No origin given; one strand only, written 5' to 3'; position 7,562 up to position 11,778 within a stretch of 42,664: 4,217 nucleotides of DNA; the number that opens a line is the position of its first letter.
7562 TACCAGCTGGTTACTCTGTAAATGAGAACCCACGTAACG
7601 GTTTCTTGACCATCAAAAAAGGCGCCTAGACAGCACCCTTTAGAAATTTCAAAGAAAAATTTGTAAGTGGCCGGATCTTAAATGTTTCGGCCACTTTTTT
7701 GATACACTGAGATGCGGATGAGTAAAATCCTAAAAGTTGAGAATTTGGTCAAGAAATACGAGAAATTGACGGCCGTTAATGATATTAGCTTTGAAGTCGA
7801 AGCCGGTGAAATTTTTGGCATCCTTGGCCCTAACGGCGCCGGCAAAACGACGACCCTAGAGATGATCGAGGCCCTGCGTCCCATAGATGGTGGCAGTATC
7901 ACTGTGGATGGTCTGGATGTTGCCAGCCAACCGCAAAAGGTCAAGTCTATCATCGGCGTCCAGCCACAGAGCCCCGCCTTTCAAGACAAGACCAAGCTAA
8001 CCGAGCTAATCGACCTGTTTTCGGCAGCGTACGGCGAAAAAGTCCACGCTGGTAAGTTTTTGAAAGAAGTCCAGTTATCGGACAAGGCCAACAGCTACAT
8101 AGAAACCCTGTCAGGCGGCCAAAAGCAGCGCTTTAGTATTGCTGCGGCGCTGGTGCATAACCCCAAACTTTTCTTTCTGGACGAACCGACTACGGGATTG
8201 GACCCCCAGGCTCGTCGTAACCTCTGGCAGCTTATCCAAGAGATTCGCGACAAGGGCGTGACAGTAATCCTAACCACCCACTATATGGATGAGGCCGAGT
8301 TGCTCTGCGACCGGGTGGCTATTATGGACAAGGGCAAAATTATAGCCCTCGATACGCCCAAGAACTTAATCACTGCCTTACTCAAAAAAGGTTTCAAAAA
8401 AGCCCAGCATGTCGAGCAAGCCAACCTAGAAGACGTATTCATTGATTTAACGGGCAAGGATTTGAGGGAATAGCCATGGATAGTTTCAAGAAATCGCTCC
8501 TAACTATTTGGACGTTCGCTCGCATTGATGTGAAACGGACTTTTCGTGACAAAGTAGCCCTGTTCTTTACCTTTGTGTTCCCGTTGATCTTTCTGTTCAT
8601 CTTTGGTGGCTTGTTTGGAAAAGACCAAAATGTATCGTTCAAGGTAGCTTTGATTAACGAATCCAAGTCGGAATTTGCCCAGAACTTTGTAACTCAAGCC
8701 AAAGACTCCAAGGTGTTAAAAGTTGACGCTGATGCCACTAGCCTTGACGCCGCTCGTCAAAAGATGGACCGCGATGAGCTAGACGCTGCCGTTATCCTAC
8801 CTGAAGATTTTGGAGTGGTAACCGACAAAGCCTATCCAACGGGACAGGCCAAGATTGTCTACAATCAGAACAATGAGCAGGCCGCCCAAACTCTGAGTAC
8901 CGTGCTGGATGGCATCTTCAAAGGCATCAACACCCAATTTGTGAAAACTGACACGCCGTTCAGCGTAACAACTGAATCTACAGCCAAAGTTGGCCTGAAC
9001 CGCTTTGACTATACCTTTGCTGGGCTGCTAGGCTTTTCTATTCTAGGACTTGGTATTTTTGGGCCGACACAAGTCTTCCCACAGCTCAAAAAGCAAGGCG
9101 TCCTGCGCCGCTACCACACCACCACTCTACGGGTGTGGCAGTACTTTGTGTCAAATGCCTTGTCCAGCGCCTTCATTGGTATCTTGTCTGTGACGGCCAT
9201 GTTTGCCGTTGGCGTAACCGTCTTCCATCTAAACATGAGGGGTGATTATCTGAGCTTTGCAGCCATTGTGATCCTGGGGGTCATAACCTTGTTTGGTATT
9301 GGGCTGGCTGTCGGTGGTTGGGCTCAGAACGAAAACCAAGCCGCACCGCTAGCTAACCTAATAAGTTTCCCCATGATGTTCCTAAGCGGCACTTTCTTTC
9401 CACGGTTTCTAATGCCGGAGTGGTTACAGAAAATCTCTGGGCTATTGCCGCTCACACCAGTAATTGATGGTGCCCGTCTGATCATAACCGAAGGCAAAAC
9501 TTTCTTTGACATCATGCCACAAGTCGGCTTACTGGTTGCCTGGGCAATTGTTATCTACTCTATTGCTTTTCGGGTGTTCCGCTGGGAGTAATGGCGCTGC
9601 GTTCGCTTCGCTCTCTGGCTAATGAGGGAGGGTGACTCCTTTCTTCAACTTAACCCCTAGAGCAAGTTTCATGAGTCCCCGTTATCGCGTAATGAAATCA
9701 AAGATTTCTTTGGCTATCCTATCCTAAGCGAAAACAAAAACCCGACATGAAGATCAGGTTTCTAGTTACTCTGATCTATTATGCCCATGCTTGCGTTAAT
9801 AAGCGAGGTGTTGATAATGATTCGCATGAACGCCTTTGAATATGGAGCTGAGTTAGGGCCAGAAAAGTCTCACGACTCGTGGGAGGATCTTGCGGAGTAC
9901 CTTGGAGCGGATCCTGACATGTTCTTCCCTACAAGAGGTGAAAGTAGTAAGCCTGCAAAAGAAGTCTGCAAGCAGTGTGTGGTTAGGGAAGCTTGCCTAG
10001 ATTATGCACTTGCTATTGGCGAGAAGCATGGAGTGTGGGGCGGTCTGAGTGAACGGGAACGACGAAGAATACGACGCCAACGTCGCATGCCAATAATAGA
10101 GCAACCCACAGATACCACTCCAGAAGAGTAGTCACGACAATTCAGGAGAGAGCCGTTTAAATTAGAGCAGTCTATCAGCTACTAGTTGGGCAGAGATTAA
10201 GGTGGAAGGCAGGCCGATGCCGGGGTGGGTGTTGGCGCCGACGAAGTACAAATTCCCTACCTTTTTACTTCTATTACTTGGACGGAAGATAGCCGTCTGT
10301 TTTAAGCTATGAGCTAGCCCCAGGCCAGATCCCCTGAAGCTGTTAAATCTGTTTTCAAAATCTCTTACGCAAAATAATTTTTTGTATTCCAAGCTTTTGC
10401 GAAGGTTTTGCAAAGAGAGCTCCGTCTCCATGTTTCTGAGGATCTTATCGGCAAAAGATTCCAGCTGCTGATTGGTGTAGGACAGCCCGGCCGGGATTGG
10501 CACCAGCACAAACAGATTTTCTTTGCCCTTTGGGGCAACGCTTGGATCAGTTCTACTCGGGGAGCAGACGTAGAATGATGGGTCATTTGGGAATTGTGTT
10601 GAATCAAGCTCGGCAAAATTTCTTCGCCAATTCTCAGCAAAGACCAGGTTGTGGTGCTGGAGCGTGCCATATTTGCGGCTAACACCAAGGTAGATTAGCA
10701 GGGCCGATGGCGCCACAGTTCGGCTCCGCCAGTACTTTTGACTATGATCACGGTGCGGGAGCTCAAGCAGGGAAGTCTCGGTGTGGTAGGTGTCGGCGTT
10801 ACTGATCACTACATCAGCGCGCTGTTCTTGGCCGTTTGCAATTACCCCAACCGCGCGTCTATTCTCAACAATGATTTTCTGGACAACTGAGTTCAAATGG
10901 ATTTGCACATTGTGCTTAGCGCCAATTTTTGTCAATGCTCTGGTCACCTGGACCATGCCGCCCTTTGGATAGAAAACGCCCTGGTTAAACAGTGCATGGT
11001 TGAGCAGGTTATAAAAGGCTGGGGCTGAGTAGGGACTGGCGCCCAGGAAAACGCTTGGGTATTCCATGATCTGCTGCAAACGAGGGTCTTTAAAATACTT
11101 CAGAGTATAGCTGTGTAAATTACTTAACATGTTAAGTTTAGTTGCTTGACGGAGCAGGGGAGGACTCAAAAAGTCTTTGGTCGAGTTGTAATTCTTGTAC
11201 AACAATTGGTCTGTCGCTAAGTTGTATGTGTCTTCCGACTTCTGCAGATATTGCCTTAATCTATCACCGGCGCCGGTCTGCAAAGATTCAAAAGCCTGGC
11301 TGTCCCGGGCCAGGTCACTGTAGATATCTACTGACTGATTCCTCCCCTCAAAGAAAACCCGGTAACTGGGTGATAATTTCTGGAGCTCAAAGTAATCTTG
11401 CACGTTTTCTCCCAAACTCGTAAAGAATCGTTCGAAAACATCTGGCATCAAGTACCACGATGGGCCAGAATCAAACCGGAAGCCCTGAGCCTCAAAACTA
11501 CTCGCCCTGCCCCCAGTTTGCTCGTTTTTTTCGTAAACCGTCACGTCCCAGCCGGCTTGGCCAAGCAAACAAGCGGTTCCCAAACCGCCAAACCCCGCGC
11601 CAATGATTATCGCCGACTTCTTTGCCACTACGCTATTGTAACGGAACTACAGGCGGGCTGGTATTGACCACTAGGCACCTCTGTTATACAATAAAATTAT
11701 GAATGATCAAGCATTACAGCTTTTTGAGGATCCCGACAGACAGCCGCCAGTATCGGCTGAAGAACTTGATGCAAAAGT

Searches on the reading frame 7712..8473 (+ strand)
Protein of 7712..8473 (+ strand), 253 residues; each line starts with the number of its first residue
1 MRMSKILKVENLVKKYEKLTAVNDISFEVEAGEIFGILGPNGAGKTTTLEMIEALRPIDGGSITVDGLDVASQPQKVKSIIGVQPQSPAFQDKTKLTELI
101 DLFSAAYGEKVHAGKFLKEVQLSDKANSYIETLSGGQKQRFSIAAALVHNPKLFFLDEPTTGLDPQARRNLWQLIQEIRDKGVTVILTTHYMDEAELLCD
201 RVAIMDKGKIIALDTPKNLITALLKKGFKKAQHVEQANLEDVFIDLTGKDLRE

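Call 65: search_protein_families(library=pfam, proteins=[window:7712-8473:+], max_evalue=0.001)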
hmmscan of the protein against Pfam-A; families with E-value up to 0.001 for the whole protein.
window:7712-8473:+ (253 aa): 6 families
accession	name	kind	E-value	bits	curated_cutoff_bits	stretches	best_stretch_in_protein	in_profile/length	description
PF00005.33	ABC_tran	-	2.7e-31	109.4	25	1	22-161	1-137/137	ABC transporter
PF13304.12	AAA_21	-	9.4e-17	62.4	27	1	107-190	220-298/304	AAA domain, putative AbiEii toxin, Type IV TA system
PF02463.25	SMC_N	-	5e-07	29.8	40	1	125-193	129-200/220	RecF/RecN/SMC N terminal domain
PF13175.12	AAA_15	-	1.5e-06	28.6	32.1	0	118-190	291-369/374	AAA ATPase domain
PF13476.12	AAA_23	-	6.4e-05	24.1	27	1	25-53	15-40/201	AAA domain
PF02702.23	KdpD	-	0.00096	19.1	26.1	0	135-202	67-134/210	Osmosensitive K+ channel His kinase sensor domain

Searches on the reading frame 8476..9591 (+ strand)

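Call 65: search_protein_families(library=pfam, proteins=[window:8476-9591:+], max_evalue=0.001)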
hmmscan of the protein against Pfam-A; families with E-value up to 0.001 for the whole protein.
window:8476-9591:+ (371 aa): 3 families
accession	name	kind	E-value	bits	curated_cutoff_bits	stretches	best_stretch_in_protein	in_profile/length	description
PF12698.13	ABC2_membrane_3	-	1.6e-43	149.6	31.6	1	27-365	2-346/347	ABC-2 family transporter protein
PF01061.29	ABC2_membrane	-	1.4e-26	93.8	26.9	1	166-336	43-209/211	ABC-2 type transporter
PF12679.13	ABC2_membrane_2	-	4.1e-05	23.4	27.2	0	224-369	117-279/283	ABC-2 family transporter protein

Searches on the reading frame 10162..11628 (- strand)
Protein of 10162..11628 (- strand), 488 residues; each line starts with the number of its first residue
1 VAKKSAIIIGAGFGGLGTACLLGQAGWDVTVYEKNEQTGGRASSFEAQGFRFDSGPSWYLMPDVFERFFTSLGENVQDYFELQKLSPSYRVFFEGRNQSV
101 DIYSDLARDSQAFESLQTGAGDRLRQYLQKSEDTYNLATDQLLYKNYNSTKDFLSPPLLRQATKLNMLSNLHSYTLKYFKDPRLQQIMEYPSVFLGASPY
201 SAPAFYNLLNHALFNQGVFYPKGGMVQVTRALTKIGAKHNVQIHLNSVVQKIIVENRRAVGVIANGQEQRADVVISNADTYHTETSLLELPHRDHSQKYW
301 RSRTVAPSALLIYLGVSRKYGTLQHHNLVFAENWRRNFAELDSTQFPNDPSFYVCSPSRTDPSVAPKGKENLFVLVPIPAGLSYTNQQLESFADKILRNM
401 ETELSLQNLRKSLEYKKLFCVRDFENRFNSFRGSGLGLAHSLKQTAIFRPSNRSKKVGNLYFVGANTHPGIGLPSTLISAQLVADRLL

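Call 65: search_protein_families(library=pfam, proteins=[window:10162-11628:-], max_evalue=0.001)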
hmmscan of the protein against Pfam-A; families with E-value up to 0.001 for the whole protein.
window:10162-11628:- (488 aa): 6 families
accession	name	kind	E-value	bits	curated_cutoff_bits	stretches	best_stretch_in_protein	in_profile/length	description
PF01593.30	Amino_oxidase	-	2e-37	130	19.8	1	14-488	2-443/443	Flavin containing amine oxidoreductase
PF13450.12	NAD_binding_8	-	5.1e-16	59.2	21.9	1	8-68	1-64/68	NAD(P)-binding Rossmann-like domain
PF01266.30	DAO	-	3.1e-13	50.4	27.9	1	6-51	2-47/353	FAD dependent oxidoreductase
PF00890.30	FAD_binding_2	-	1.2e-05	25.2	20.4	0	6-49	2-43/414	FAD binding domain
PF03486.20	HI0933_like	-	5.9e-05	23.1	50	0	5-39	2-36/244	HI0933-like protein Rossmann domain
PF07992.20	Pyr_redox_2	-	7.1e-05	22.8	26.1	0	6-36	3-33/291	Pyridine nucleotide-disulphide oxidoreductase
